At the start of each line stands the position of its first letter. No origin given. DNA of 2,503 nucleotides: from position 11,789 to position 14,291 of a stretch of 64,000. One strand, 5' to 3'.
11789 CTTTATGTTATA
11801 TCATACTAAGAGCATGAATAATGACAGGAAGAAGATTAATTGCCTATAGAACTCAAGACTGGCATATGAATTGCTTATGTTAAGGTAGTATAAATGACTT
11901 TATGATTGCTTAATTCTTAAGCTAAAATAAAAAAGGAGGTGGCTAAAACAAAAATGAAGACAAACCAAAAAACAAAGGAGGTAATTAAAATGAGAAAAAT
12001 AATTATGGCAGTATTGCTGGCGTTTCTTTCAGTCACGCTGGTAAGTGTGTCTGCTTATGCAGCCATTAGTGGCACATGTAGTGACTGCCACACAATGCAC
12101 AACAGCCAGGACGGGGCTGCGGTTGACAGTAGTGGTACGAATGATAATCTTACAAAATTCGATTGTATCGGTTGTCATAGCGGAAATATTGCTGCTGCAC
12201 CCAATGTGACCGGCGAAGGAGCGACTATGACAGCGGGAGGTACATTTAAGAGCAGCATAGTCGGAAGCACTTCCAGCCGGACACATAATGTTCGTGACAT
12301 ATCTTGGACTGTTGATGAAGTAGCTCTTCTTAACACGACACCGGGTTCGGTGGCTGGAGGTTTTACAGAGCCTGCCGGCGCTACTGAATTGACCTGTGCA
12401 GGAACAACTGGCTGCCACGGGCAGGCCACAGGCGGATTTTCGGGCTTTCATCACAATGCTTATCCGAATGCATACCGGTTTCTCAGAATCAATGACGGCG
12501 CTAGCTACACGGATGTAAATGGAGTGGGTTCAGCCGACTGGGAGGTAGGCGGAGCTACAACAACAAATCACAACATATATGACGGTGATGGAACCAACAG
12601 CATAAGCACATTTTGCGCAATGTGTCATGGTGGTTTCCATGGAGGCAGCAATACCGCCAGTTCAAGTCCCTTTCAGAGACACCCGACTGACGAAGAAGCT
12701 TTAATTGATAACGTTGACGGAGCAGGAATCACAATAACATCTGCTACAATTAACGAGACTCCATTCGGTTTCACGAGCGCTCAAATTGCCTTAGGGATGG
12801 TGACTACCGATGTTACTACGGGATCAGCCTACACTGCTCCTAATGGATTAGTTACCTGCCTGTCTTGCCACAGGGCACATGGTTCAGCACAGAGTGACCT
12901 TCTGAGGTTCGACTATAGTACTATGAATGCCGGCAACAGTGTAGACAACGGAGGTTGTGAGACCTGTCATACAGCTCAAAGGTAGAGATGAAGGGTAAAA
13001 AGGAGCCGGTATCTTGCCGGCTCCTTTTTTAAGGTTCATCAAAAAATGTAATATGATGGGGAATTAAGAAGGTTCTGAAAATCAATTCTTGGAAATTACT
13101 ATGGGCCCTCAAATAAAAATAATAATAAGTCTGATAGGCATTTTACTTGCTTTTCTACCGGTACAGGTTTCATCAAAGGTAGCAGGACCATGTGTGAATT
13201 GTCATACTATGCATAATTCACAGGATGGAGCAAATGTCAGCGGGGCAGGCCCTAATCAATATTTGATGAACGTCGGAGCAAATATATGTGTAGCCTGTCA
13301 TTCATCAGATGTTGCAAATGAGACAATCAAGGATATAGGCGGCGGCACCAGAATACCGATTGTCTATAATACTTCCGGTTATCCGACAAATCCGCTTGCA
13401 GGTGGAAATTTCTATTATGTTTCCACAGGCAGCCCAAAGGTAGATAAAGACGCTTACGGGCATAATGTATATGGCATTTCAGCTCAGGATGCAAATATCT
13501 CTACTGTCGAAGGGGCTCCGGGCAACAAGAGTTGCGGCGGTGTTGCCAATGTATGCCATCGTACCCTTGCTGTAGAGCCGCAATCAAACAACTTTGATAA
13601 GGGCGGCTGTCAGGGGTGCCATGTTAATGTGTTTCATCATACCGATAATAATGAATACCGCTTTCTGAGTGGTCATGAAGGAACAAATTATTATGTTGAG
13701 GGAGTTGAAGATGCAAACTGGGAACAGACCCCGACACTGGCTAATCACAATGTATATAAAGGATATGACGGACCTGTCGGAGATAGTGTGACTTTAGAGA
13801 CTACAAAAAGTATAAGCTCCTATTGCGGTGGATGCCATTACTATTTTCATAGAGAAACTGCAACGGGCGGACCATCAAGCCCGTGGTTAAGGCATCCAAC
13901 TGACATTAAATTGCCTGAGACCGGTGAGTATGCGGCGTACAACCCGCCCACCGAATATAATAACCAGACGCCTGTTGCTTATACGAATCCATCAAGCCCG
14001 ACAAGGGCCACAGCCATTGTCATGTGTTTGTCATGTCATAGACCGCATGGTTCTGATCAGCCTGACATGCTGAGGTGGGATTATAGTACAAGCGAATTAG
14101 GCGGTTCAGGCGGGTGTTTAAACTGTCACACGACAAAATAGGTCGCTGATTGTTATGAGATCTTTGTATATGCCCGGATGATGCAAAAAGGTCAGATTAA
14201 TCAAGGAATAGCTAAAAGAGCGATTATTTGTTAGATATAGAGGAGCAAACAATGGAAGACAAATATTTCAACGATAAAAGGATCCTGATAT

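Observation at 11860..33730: OmcS-type cytochrome filament locus with a dedicated envelope assembly/secretion gene set and its own regulator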

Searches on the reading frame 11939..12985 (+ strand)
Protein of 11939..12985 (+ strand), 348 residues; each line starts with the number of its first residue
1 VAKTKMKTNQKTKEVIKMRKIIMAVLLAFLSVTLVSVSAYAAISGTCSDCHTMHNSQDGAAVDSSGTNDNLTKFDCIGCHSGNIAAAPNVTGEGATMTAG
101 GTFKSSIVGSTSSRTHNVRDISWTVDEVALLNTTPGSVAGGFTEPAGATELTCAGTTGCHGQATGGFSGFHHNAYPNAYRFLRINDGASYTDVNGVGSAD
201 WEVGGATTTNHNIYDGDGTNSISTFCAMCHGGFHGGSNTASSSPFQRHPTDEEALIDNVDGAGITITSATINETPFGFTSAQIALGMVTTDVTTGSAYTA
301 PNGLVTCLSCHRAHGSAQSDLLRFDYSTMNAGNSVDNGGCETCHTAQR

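Call 4: search_protein_families(library=pfam, proteins=[window:11939-12985:+], max_evalue=0.01)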
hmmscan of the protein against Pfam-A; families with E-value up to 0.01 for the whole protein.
window:11939-12985:+ (348 aa): 4 families
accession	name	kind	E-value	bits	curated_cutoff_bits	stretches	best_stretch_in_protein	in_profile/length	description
PF14522.11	Cytochrome_C7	-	2.8e-07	30.7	24.8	1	43-86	12-54/67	Cytochrome c7 and related cytochrome c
PF22113.1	Mtrc-MtrF_II-IV_dom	-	1.6e-06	28.2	30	0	36-83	112-166/176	Outer membrane cytochrome MtrC/MtrF-like, domains II/IV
PF09699.15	Paired_CXXCH_1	-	4.9e-06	26.6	20.6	1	307-347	9-39/41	Doubled CXXCH motif (Paired_CXXCH_1)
PF13435.11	Cytochrome_C554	-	0.0032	18.8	20.8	0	305-345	49-84/84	Cytochrome c554 and c-prime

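Call 9: search_protein_families(library=ncbifam, proteins=[window:11939-12985:+], max_evalue=0.01)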
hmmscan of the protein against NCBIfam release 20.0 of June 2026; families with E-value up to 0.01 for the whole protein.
window:11939-12985:+ (348 aa): 6 families
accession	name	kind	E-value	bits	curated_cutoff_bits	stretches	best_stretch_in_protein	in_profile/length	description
TIGR01905.1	paired_CXXCH_1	subfamily_domain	1.1e-07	31.7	25.2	1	306-325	8-27/41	doubled CXXCH domain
TIGR03508.1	decahem_SO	subfamily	6.5e-06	25.8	192.2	1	292-348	131-178/258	DmsE family decaheme c-type cytochrome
NF041028.1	decahem_GSU2203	exception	0.00072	18.9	325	0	39-81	120-156/317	GSU2203 family decaheme c-type cytochrome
NF008659.0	PRK11659.1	equivalog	0.002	17.8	184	0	46-82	137-169/188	cytochrome c nitrite reductase pentaheme subunit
TIGR03153.1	cytochr_NrfH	equivalog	0.0023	18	134.2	1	22-82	6-61/138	cytochrome c nitrite reductase small subunit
TIGR01904.2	GSu_C4xC__C2xCH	domain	0.0038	16.9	27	1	38-92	15-68/73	CxxxxCH/CxxCH domain c-type cytochrome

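Call 29: find_homologous_proteins(query=A1, max_evalue=0.001)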
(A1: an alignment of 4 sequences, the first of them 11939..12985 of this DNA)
Query A1 (4 sequences) (348 aa, profile of the alignment): 2084 proteins with E <= 0.001 among 8000 candidates; the best 120 are listed.
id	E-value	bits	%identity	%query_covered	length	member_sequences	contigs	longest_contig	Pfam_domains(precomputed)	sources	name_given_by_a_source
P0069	4.2e-160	551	32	95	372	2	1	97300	PF09699.16,PF22113.2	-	-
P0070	5.2e-145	501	33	96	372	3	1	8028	PF09699.16,PF22113.2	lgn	-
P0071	8.6e-143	494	32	94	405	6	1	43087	PF09699.16,PF22113.2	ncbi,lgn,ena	-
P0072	1.0e-141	490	31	97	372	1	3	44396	PF09699.16,PF14522.12,PF22113.2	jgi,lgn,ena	-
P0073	4.8e-140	485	31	96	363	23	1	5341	PF09699.16,PF14522.12,PF22113.2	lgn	-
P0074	1.1e-138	481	31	96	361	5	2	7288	PF09699.16,PF14522.12,PF22113.2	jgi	jgi:hypothetical protein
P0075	9.5e-138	477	33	92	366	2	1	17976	PF09699.16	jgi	jgi:predicted CXXCH cytochrome family protein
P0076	8.7e-135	468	100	99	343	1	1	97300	PF09699.16,PF14522.12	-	-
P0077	5.8e-130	452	29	88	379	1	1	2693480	PF09699.16,PF14522.12,PF22113.2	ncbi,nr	ncbi:MAG: hypothetical protein JSU90_09120 [Nitrospiraceae bacterium]|nr:MAG: hypothetical protein J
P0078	1.0e-128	448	30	96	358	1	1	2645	PF09699.16,PF14522.12,PF22113.2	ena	-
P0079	2.2e-127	443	30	95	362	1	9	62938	PF09699.16,PF14522.12,PF22113.2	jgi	jgi:hypothetical protein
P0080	3.0e-127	443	32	95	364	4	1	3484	PF09699.16,PF14522.12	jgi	-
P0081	4.3e-127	442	32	95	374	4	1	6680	PF09699.16,PF22113.2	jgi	jgi:hypothetical protein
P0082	5.6e-127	442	33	95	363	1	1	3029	PF09699.16,PF22113.2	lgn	-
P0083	1.8e-126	440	31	95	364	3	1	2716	PF09699.16,PF14522.12,PF22113.2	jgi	jgi:hypothetical protein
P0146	6.5e-105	369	33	88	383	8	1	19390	PF09699.16,PF14522.12,PF22113.2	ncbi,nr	ncbi:MAG: hypothetical protein DRH17_09580 [Deltaproteobacteria bacterium]|nr:MAG: hypothetical prot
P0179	2.4e-101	358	34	96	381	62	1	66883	PF09699.16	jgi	-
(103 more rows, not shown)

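Call 30: search_solved_structures(query=A1, max_evalue=0.1, show_alignments=2)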
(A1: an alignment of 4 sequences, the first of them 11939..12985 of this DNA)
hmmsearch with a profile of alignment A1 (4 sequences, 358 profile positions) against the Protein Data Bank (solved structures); distinct sequences matched with E-value up to 0.1: 5.
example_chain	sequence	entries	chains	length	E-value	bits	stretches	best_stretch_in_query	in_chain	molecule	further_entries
6ef8_A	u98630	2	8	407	2.3e-14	56.7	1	45-349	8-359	C-type cytochrome OmcS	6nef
4wjy_A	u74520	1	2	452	0.014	17.9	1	243-356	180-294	Cytochrome c-552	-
2ozy_A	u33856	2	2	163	0.026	17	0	45-85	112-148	Cytochrome c-type protein nrfB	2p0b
1gu6_A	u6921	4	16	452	0.037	16.5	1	243-356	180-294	CYTOCHROME C552 | Cytochrome c-552 | Cytochrome c nitrite reductase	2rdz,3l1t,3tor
2rf7_A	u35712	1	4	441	0.041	16.3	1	243-356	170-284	Cytochrome c-552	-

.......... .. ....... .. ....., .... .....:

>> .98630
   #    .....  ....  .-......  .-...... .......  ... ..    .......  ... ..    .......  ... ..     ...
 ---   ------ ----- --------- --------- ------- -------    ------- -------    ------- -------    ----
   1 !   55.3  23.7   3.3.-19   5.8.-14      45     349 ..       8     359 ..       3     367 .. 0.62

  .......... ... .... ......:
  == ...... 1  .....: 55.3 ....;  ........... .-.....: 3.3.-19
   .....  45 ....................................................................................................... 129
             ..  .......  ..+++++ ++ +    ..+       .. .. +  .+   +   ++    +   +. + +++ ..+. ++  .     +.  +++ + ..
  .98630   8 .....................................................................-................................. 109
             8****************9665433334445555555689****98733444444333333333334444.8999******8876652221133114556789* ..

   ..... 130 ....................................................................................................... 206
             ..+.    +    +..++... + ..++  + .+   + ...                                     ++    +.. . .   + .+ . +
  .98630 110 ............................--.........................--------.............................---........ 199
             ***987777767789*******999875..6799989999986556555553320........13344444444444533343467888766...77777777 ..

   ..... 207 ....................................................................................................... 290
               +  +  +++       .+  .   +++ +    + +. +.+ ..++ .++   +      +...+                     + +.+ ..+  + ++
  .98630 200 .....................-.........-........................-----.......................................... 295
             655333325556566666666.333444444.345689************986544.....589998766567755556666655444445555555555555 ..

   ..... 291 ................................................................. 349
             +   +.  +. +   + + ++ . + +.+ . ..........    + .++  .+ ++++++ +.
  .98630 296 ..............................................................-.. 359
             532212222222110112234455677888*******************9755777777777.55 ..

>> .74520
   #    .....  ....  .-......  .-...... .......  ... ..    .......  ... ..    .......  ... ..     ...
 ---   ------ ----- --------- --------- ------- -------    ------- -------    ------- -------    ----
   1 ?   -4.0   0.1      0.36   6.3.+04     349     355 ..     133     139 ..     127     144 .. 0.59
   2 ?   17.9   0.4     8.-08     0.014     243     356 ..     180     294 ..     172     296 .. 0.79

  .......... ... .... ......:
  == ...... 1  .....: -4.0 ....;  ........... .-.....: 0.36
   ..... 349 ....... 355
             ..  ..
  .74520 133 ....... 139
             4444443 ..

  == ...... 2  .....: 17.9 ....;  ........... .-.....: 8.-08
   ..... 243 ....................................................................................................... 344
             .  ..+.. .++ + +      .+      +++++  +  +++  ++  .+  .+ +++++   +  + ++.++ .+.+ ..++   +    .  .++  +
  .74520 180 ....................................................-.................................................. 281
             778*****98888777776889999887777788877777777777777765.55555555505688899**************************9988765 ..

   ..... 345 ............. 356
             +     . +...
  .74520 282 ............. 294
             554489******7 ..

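Call 50: find_encoding_contigs(protein=P0146, flank=10000, max_places=2)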
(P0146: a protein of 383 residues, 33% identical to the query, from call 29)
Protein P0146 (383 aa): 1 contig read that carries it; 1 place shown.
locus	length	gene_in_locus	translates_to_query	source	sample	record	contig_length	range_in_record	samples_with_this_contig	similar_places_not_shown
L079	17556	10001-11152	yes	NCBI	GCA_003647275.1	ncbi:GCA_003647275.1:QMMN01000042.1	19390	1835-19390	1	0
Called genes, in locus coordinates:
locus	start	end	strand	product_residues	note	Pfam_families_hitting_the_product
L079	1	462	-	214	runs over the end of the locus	PF13280:WYL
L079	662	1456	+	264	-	PF00551:Formyl_trans_N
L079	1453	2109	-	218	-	PF02397:Bac_transf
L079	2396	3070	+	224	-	PF00571:CBS, PF01842:ACT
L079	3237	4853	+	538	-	PF02310:B12-binding, PF04055:Radical_SAM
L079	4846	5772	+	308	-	PF01545:Cation_efflux, PF16916:ZT_dimer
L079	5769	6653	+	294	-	PF01408:GFO_IDH_MocA (weak), PF03807:F420_oxidored, PF10727:Rossmann-like, PF10728:DUF2520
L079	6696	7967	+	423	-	PF01773:Nucleos_tra2_N, PF07670:Gate, PF07662:Nucleos_tra2_C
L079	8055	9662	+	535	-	-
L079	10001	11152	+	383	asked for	PF22113:Mtrc-MtrF_II-IV_dom (faint), PF14522:Cytochrome_C7 (faint), PF09699:Paired_CXXCH_1 (weak)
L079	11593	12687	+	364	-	PF09699:Paired_CXXCH_1 (weak)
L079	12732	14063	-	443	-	PF08543:Phos_pyr_kin, PF00294:PfkB (weak), PF10120:ThiN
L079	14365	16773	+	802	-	PF05226:CHASE2, PF00211:Guanylate_cyc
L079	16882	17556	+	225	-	PF02405:MlaE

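Call 51: find_encoding_contigs(protein=P0179, flank=10000, max_places=2)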
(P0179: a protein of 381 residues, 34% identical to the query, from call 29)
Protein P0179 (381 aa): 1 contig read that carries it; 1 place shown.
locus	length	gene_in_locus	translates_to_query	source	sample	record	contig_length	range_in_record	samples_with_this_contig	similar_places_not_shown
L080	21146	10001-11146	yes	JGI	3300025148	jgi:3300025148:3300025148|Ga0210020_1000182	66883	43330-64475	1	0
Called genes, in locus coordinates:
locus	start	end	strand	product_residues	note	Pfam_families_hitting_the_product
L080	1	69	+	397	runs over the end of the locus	PF01098:FTSW_RODA_SPOVE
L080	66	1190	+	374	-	PF03033:Glyco_transf_28, PF04101:Glyco_tran_28_C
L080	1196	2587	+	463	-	PF01225:Mur_ligase, PF08245:Mur_ligase_M, PF02875:Mur_ligase_C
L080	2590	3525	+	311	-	PF01565:FAD_binding_4, PF02873:MurB_C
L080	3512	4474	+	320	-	PF01820:Dala_Dala_lig_N, PF07478:Dala_Dala_lig_C, PF02655:ATP-grasp_3 (weak), PF02786:CPSase_L_D2 (weak), PF13535:ATP-grasp_4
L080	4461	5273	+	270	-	PF08478:POTRA_1, PF03799:FtsQ_DivIB_C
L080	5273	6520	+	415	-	PF02491:SHS2_FTSA, PF06723:MreB_Mbl, PF11104:PilM_2 (weak), PF06277:EutA (weak), PF14450:FtsA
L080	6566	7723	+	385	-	PF00091:Tubulin, PF12327:FtsZ_C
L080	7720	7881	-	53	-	-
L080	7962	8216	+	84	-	-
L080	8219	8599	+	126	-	PF01850:PIN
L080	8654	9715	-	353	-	PF03747:ADP_ribosyl_GH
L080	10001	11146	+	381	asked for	PF09699:Paired_CXXCH_1 (faint)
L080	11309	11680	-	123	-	PF01588:tRNA_bind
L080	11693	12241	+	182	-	PF06835:LptC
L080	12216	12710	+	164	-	PF03968:LptD_N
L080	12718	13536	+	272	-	PF00005:ABC_tran, PF12399:BCA_ABC_TP_C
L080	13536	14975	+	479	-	PF00309:Sigma54_AID, PF04963:Sigma54_CBD, PF04552:Sigma54_DBD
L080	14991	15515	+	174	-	PF02482:Ribosomal_S30AE, PF16321:Ribosom_S30AE_C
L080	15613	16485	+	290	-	PF03668:RapZ-like_N, PF22740:PapZ_C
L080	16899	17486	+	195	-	-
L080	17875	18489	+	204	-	-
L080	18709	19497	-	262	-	PF01966:HD (weak)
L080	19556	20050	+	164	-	PF00383:dCMP_cyt_deam_1, PF14437:MafB19-deam, PF14439:Bd3614-deam (faint)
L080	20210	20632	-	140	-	PF04343:DUF488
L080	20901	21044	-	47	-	-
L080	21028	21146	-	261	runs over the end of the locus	PF17761:DUF1016_N, PF05063:MT-A70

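Call 90: search_protein_representatives(alignment_id=A1)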
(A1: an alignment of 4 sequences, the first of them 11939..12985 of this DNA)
Query: 4 sequences, 358 profile positions. Proteins with E-value up to 0.001 (for the whole library): 1538; up to 1e-10: 990; up to 1e-30: 516. The best 150 are listed.
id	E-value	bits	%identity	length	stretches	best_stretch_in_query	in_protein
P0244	5.8e-98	344.9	-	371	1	18-357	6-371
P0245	4.0e-97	342.1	-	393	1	20-357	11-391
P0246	2.5e-96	339.5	-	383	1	4-357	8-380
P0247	1.8e-93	330.1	-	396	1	24-357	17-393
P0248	1.3e-91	323.9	-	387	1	12-357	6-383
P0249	6.7e-88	311.8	-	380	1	20-357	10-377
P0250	3.2e-87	309.5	-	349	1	14-357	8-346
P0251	5.6e-86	305.4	-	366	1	21-357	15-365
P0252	1.6e-85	303.9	-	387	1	15-357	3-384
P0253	1.1e-84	301.2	-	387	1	16-357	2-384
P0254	2.6e-84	300.0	-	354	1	8-357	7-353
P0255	1.9e-83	297.1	-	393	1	23-357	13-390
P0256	3.1e-83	296.4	-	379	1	19-357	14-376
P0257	1.8e-82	293.9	-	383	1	25-358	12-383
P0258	2.1e-82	293.7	-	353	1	26-357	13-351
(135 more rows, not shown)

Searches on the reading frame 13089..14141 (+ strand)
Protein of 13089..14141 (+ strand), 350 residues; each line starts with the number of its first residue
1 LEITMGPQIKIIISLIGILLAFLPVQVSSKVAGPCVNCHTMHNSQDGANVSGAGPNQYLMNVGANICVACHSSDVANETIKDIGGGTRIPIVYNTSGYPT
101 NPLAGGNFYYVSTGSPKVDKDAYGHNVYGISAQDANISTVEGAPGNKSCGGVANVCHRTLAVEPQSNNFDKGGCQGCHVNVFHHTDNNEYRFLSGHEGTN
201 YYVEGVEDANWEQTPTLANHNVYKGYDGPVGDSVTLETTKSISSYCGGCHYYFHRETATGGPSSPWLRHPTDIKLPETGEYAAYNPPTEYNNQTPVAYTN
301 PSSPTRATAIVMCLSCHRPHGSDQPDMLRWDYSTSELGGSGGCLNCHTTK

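Call 4: search_protein_families(library=pfam, proteins=[window:13089-14141:+], max_evalue=0.01)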
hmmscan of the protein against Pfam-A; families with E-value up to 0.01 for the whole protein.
window:13089-14141:+ (350 aa): 3 families
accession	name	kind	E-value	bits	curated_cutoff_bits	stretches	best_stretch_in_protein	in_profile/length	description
PF09699.15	Paired_CXXCH_1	-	3.2e-11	43.2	20.6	2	312-349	8-38/41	Doubled CXXCH motif (Paired_CXXCH_1)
PF14522.11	Cytochrome_C7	-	1.1e-05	25.6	24.8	0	32-78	13-55/67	Cytochrome c7 and related cytochrome c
PF02085.21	Cytochrom_CIII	-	0.0067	17.2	22.9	0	32-78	46-89/101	Class III cytochrome C family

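Call 6: search_solved_structures(query=window:13089-14141:+, max_evalue=1, show_alignments=2)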
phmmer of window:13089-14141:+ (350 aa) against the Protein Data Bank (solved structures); distinct sequences matched with E-value up to 1: 2.
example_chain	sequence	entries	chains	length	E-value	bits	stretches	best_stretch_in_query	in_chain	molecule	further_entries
6m3n_A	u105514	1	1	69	0.24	13.6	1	95-158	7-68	anti-CRIPSR AcrIF7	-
7jzx_J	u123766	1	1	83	0.28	13.4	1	95-158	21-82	AcrF7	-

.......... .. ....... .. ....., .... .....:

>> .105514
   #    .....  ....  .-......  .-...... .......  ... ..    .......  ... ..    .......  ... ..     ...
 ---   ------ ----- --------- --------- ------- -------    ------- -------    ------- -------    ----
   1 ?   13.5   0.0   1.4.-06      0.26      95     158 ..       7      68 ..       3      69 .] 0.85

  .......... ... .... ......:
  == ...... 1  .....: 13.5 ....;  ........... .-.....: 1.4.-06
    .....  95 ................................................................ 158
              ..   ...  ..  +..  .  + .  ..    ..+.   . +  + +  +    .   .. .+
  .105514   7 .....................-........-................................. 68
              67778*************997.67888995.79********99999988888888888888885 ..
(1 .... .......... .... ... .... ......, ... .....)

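Call 9: search_protein_families(library=ncbifam, proteins=[window:13089-14141:+], max_evalue=0.01)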
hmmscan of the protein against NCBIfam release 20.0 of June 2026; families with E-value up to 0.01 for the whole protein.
window:13089-14141:+ (350 aa): 3 families
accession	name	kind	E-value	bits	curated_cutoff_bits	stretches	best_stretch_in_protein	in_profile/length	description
TIGR01905.1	paired_CXXCH_1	subfamily_domain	4.5e-07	29.7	25.2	1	312-349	8-38/41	doubled CXXCH domain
NF041028.1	decahem_GSU2203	exception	3.1e-05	23.3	325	1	310-349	174-209/317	GSU2203 family decaheme c-type cytochrome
TIGR03508.1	decahem_SO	subfamily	0.0027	17.2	192.2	1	311-348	144-175/258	DmsE family decaheme c-type cytochrome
